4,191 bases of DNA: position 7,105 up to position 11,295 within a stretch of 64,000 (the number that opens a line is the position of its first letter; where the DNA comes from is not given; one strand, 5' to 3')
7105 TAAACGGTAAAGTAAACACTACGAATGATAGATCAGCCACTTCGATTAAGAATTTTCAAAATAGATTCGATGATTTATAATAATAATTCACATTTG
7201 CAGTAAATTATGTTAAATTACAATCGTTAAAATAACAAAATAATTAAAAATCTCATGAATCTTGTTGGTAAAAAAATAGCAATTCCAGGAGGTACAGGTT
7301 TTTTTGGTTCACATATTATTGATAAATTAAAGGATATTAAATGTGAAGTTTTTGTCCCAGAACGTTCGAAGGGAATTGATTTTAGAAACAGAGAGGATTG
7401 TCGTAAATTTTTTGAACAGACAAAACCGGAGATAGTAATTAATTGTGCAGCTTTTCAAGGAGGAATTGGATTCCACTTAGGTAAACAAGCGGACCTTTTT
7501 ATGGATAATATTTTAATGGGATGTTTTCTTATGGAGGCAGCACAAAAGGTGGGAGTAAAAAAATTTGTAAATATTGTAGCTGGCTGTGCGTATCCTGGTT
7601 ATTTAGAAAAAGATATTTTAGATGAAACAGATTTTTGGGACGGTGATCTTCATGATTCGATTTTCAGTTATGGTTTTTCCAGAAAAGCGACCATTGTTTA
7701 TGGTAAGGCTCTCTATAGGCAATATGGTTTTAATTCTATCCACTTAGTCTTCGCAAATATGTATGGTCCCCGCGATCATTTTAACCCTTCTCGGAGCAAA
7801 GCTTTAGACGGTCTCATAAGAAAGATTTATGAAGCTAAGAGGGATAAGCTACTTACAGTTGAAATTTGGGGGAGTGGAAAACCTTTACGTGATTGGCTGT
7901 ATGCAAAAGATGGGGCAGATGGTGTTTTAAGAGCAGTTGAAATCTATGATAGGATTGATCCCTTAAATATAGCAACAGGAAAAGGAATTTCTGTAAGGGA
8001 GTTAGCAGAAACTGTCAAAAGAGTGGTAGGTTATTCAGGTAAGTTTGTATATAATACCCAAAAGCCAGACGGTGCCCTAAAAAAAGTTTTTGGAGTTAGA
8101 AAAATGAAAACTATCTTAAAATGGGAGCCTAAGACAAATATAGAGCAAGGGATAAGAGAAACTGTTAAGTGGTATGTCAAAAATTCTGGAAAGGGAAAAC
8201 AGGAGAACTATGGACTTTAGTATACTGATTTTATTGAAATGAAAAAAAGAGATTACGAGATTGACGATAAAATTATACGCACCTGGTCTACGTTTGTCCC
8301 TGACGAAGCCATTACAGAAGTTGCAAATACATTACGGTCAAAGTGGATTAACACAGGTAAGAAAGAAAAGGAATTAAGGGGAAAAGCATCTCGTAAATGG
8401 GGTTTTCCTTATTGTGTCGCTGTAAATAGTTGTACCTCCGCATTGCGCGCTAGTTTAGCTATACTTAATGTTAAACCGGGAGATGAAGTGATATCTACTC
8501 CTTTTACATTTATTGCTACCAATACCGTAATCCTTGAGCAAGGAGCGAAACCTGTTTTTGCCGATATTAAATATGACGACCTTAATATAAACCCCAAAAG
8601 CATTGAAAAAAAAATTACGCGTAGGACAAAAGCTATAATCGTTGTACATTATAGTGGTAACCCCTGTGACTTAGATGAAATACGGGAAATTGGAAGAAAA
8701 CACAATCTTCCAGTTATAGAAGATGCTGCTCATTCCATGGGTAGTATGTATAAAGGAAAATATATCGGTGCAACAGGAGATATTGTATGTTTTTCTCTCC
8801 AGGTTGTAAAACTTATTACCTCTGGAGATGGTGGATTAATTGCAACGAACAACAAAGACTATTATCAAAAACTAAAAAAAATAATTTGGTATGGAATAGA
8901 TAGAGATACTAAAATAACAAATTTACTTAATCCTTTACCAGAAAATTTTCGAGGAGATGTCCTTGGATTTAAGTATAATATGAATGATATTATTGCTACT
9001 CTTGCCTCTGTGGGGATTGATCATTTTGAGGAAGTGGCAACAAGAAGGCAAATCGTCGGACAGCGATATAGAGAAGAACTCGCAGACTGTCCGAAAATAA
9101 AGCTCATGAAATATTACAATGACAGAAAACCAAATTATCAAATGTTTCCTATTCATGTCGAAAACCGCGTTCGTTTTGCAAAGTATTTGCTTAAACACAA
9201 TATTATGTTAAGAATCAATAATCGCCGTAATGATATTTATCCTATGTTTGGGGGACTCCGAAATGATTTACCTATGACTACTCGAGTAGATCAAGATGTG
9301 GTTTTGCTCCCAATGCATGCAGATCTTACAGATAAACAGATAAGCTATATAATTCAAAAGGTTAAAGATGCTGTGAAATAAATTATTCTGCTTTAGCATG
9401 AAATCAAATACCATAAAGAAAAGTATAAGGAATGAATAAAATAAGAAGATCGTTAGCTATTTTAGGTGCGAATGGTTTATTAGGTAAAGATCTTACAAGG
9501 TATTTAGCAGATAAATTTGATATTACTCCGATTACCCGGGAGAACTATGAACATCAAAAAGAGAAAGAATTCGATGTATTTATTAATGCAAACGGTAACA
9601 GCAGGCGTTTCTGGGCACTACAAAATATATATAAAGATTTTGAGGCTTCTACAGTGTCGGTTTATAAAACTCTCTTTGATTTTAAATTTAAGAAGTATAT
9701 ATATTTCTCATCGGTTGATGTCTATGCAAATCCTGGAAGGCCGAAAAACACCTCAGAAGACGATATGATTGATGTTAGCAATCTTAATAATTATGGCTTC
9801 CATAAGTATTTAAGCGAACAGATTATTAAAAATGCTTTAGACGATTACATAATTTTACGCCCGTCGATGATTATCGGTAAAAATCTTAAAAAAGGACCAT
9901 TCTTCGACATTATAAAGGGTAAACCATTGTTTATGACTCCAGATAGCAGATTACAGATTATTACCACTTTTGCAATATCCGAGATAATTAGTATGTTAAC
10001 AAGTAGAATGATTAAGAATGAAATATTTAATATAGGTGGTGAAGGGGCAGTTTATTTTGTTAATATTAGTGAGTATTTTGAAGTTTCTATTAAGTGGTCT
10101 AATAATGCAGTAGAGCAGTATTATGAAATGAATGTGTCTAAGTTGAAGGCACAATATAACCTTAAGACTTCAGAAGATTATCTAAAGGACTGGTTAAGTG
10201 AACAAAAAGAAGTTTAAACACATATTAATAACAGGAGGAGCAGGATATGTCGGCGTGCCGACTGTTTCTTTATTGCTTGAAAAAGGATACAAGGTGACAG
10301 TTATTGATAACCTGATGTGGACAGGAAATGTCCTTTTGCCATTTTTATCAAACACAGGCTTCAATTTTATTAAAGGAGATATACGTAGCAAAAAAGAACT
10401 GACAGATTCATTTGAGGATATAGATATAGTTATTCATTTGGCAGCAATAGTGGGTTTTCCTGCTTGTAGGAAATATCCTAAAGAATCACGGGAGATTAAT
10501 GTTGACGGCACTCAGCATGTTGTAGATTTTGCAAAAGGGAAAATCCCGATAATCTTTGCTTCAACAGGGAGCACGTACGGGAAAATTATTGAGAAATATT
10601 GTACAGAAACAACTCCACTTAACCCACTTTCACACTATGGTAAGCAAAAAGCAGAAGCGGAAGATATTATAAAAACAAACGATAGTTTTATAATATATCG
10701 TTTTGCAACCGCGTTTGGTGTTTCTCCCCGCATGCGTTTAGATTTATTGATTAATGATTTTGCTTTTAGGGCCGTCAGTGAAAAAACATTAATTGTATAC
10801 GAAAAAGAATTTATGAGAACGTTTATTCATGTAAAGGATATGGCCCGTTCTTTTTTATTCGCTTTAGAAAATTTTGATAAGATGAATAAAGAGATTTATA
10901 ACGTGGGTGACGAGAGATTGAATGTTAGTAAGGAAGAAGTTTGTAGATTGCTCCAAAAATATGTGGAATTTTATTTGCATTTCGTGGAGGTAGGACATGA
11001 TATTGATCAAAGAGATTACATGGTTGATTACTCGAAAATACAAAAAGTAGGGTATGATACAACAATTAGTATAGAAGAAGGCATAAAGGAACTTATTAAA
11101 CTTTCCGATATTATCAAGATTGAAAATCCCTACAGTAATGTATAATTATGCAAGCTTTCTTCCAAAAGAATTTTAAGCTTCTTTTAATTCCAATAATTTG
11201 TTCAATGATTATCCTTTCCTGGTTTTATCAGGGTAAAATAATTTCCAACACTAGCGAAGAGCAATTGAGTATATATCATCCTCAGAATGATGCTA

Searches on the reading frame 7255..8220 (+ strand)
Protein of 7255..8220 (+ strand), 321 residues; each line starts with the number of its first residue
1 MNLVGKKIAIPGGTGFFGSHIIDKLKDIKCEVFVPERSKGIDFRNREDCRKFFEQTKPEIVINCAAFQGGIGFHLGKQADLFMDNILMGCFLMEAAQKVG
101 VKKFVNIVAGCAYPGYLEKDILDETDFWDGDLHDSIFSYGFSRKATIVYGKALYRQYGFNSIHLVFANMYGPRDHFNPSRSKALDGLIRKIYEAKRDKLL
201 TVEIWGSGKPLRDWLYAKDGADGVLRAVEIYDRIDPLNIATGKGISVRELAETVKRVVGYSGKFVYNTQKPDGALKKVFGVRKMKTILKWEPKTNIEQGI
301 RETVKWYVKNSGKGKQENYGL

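Call 55: search_protein_families(library=pfam, proteins=[window:7255-8220:+], max_evalue=0.001)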
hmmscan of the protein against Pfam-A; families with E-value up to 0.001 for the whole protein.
window:7255-8220:+ (321 aa): 4 families
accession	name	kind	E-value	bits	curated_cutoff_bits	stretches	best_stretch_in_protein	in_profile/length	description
PF01370.27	Epimerase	-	2.5e-41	142.1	20.9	1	9-238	2-238/240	NAD dependent epimerase/dehydratase family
PF16363.11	GDP_Man_Dehyd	-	8.3e-19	68.6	27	1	41-303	59-332/332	GDP-mannose 4,6 dehydratase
PF04321.23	RmlD_sub_bind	-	7.4e-08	32.2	27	1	7-68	2-62/287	RmlD substrate binding domain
PF02719.21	Polysacc_synt_2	-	3.5e-05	23.6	20.2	0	42-107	62-126/293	Polysaccharide biosynthesis protein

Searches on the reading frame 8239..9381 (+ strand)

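Call 55: search_protein_families(library=pfam, proteins=[window:8239-9381:+], max_evalue=0.001)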
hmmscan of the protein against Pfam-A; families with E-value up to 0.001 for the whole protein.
window:8239-9381:+ (380 aa): 4 families
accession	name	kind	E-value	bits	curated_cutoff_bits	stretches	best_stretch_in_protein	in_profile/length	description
PF01041.23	DegT_DnrJ_EryC1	-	3.3e-92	309.9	19.8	1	23-375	6-359/360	DegT/DnrJ/EryC1/StrS aminotransferase family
PF01053.26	Cys_Met_Meta_PP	-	8.4e-07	28.3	27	1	58-213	69-223/381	Cys/Met metabolism PLP-dependent enzyme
PF00155.27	Aminotran_1_2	-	8.6e-06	25.6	19.7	1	60-170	69-193/361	Aminotransferase class I and II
PF00266.25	Aminotran_5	-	2.3e-05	24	21.5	1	64-325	69-336/371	Aminotransferase class-V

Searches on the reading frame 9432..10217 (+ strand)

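Call 55: search_protein_families(library=pfam, proteins=[window:9432-10217:+], max_evalue=0.001)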
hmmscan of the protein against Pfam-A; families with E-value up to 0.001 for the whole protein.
window:9432-10217:+ (261 aa): 3 families
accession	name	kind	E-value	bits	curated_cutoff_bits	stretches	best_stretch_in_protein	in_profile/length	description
PF01370.27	Epimerase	-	1e-10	41.9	20.9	1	10-151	3-176/240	NAD dependent epimerase/dehydratase family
PF04321.23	RmlD_sub_bind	-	8.9e-06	25.4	27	0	107-151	113-155/287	RmlD substrate binding domain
PF07993.18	NAD_binding_4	-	6.2e-05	22.7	20.1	1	45-150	87-210/258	Male sterility protein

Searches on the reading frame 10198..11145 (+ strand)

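Call 55: search_protein_families(library=pfam, proteins=[window:10198-11145:+], max_evalue=0.001)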
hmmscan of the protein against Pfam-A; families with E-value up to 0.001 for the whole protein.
window:10198-11145:+ (315 aa): 9 families
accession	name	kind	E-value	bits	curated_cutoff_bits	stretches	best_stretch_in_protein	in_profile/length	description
PF01370.27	Epimerase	-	1.2e-37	130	20.9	1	9-237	1-240/240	NAD dependent epimerase/dehydratase family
PF16363.11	GDP_Man_Dehyd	-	9.4e-28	98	27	1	10-298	1-331/332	GDP-mannose 4,6 dehydratase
PF01073.25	3Beta_HSD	-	1.5e-16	60.7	22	1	10-162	1-162/280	3-beta hydroxysteroid dehydrogenase/isomerase family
PF04321.23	RmlD_sub_bind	-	1.1e-15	57.9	27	1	8-227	2-201/287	RmlD substrate binding domain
PF07993.18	NAD_binding_4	-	8.9e-10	38.6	20.1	1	65-168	79-203/258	Male sterility protein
PF02719.21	Polysacc_synt_2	-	1.4e-08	34.7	20.2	1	9-113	1-116/293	Polysaccharide biosynthesis protein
PF05368.20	NmrA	-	0.00017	21.7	27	1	7-82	3-77/298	NmrA-like family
PF00106.31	adh_short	-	0.00089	19.2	26.6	0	7-77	1-80/195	short chain dehydrogenase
PF13460.12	NAD_binding_10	-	0.00097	19.5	27.2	0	13-161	1-134/184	NAD(P)H-binding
